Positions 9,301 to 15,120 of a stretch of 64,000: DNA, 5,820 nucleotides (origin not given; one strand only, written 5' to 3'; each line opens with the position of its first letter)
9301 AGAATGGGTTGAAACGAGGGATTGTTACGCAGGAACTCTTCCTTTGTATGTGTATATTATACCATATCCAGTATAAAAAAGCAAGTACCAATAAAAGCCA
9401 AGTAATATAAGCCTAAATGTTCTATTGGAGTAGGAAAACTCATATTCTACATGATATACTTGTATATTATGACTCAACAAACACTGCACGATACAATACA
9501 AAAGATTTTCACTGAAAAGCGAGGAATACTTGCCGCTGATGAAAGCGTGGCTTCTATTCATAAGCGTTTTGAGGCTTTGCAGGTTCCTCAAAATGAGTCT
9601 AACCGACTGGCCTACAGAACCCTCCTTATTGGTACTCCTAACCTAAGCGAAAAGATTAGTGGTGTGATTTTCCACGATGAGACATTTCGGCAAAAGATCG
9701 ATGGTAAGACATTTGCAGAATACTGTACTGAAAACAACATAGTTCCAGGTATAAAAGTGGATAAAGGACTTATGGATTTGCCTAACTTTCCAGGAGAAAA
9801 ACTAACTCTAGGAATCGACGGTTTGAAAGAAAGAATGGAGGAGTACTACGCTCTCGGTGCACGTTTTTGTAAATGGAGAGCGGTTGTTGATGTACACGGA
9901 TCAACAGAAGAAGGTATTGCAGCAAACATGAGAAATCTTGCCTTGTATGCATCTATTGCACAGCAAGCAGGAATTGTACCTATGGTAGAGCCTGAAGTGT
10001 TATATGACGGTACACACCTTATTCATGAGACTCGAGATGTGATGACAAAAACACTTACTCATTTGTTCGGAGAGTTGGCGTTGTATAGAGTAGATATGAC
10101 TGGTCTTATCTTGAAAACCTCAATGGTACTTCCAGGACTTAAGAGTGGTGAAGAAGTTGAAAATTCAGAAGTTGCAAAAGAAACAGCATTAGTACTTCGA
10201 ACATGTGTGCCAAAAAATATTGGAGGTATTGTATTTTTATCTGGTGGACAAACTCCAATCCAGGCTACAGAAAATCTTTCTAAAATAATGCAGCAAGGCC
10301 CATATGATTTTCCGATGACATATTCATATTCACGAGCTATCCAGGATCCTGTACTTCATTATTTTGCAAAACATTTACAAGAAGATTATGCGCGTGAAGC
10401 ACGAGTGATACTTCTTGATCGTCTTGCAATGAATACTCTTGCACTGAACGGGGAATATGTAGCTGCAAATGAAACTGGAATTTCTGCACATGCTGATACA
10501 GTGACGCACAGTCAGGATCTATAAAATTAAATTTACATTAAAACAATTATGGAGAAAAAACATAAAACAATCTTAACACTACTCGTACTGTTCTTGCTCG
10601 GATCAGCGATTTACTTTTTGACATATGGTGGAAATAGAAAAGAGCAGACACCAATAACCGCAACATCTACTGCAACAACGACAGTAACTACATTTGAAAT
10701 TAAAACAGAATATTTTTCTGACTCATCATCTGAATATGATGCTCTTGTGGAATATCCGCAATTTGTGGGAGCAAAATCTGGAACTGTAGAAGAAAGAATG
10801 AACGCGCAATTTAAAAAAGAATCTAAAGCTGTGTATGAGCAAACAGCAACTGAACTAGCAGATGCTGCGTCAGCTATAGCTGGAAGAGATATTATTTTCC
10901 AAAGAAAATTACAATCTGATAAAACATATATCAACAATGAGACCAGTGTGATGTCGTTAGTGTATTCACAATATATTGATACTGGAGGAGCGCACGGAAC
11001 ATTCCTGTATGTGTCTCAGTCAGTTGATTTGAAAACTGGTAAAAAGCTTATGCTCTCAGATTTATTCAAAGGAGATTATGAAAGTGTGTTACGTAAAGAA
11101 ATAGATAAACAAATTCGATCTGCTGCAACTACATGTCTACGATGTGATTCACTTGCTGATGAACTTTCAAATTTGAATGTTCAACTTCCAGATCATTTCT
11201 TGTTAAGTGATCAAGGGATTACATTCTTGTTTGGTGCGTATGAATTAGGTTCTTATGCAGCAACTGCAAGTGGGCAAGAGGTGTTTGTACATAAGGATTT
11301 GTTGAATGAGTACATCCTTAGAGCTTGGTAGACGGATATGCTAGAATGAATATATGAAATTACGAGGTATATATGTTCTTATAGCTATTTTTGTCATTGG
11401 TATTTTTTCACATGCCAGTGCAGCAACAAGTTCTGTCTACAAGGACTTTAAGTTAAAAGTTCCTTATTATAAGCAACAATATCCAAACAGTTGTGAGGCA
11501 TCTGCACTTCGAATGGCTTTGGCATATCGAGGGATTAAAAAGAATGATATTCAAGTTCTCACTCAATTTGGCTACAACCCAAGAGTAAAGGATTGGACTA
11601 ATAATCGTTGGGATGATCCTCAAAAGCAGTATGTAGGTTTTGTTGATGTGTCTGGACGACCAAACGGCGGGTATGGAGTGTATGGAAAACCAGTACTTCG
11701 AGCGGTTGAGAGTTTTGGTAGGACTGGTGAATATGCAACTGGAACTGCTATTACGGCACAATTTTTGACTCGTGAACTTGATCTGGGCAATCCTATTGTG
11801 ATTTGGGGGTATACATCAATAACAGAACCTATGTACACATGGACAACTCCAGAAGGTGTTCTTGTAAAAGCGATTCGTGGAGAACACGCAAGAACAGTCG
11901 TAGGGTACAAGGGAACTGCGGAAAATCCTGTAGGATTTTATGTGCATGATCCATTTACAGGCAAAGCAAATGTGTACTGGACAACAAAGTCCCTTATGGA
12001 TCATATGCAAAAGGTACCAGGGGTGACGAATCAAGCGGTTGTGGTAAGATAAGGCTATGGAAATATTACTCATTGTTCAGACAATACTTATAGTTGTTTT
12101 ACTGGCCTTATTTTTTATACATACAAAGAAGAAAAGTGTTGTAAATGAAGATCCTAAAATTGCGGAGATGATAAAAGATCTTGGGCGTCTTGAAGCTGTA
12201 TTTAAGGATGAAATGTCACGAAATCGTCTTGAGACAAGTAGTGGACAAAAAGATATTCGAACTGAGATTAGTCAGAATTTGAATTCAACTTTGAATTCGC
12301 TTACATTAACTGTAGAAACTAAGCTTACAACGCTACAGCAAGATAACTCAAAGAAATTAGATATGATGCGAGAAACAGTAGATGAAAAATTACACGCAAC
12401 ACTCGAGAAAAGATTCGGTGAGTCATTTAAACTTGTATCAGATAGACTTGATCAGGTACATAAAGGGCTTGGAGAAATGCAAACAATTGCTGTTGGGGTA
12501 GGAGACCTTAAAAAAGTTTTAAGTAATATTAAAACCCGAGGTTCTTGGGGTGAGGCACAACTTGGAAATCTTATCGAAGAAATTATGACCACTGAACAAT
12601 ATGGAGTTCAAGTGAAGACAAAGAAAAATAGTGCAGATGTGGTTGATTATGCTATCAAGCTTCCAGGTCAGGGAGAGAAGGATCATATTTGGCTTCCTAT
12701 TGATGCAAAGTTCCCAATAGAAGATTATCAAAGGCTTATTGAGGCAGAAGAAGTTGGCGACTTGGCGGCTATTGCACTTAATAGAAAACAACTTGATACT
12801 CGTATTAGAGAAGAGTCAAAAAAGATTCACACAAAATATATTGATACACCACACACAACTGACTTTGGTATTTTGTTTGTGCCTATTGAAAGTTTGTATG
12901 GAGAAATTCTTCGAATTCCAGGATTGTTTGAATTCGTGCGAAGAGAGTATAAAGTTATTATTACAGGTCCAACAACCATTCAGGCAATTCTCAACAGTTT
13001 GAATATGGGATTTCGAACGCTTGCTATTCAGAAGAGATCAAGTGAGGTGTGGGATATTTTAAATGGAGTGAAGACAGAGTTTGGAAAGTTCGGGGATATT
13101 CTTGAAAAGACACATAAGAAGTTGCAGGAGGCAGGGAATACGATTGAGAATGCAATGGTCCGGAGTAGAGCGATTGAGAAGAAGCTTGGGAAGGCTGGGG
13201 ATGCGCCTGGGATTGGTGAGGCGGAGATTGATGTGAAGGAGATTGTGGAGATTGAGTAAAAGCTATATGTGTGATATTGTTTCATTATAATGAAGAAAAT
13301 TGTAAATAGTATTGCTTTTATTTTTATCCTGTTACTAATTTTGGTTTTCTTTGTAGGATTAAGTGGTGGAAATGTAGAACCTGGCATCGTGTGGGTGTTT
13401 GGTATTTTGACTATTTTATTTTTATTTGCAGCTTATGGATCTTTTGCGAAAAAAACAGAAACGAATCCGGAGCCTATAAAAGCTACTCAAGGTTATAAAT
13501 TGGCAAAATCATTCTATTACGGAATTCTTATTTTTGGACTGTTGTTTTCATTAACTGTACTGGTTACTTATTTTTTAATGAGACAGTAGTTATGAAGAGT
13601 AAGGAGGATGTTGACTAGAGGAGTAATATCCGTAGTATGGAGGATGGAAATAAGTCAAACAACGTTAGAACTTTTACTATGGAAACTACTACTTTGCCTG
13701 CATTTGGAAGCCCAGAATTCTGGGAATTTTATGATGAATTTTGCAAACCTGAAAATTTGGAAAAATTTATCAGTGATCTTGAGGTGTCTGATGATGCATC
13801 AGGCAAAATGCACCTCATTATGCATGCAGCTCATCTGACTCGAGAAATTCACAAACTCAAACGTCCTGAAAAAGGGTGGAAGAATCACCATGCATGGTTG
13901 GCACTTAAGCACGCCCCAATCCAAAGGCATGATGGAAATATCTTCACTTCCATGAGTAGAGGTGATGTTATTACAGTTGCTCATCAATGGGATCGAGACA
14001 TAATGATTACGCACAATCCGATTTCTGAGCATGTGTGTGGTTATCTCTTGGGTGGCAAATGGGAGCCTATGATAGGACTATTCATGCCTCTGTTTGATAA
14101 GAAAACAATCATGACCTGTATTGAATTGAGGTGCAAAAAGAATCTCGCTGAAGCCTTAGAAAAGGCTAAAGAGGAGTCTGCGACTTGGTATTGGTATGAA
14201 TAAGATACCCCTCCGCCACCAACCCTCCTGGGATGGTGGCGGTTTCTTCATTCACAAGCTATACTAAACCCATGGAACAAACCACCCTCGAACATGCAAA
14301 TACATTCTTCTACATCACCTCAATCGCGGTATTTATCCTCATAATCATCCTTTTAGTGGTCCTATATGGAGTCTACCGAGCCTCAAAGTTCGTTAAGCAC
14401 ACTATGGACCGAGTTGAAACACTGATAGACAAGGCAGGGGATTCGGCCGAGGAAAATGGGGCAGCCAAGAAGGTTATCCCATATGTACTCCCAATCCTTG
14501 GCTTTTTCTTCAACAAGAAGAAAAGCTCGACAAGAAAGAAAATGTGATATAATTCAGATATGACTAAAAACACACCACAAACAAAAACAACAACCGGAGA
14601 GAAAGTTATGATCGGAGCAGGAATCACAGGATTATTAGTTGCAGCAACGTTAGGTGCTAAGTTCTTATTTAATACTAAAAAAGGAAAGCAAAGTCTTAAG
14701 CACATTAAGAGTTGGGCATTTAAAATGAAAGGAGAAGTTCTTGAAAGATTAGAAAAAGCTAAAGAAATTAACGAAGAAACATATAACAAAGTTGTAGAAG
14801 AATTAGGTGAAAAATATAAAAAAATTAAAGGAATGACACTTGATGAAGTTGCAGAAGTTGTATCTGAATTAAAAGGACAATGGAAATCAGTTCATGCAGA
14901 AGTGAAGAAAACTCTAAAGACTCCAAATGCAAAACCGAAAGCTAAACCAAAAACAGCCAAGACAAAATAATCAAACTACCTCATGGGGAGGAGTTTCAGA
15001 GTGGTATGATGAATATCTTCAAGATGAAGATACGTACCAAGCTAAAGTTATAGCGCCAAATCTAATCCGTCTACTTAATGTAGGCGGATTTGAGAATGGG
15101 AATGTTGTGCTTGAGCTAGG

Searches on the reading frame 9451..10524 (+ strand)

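Call 40: search_protein_families(library=pfam, proteins=[window:9451-10524:+], max_evalue=0.001)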
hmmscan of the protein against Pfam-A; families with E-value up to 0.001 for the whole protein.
window:9451-10524:+ (357 aa): 1 family
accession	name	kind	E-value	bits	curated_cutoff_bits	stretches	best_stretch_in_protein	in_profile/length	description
PF00274.25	Glycolytic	-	1.5e-93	313.8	22.2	1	12-346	2-339/349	Fructose-bisphosphate aldolase class-I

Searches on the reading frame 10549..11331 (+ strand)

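Call 40: search_protein_families(library=pfam, proteins=[window:10549-11331:+], max_evalue=0.001)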
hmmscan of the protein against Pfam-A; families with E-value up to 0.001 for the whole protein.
window:10549-11331:+ (260 aa): 2 families
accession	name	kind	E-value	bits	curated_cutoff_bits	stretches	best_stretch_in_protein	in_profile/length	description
PF11738.13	DUF3298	-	1.4e-11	45.6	24.1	1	170-238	1-74/84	Protein of unknown function (DUF3298)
PF13739.11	PdaC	-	4.1e-10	41.1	29.1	1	63-150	8-93/95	Deacetylase PdaC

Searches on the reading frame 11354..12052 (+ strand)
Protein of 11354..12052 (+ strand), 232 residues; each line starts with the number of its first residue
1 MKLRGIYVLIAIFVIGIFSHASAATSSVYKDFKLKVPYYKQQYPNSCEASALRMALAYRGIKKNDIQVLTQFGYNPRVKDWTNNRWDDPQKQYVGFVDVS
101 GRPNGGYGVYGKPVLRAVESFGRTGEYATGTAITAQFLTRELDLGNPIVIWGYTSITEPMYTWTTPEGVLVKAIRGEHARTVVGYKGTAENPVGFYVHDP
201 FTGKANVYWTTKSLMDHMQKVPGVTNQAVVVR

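Call 40: search_protein_families(library=pfam, proteins=[window:11354-12052:+], max_evalue=0.001)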
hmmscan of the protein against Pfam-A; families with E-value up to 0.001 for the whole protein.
window:11354-12052:+ (232 aa): 1 family
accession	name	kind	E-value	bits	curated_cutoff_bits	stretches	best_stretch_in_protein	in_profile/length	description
PF13529.12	Peptidase_C39_2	-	5.4e-17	63.1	24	1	34-200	1-142/143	Peptidase_C39 like family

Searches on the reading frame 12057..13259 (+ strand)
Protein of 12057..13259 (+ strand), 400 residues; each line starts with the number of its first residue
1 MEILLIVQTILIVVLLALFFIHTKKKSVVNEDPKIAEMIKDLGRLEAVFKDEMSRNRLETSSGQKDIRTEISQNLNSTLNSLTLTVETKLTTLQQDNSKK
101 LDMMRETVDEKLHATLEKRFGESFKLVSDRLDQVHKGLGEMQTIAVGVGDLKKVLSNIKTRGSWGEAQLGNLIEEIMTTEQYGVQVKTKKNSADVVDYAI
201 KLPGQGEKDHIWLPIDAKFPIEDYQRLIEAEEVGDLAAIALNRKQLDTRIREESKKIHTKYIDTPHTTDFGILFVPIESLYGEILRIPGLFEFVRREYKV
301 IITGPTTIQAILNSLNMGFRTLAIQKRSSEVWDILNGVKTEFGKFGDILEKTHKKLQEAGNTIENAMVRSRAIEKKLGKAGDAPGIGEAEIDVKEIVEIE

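Call 41: search_protein_families(library=pfam, proteins=[window:12057-13259:+], max_evalue=0.001)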
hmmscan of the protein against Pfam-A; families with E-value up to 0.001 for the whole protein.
window:12057-13259:+ (400 aa): 1 family
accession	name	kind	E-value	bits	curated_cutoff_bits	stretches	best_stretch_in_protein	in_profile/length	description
PF02646.22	RmuC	-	6.2e-69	232.7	26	1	99-377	1-278/291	RmuC family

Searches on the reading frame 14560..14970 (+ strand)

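Call 41: search_protein_families(library=pfam, proteins=[window:14560-14970:+], max_evalue=0.001)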
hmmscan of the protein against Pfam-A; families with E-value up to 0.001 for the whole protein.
window:14560-14970:+ (136 aa): 1 family
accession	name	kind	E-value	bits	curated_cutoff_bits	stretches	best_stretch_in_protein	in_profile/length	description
PF12732.12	YtxH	-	0.0006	20.6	37.5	0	22-91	5-68/71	YtxH-like protein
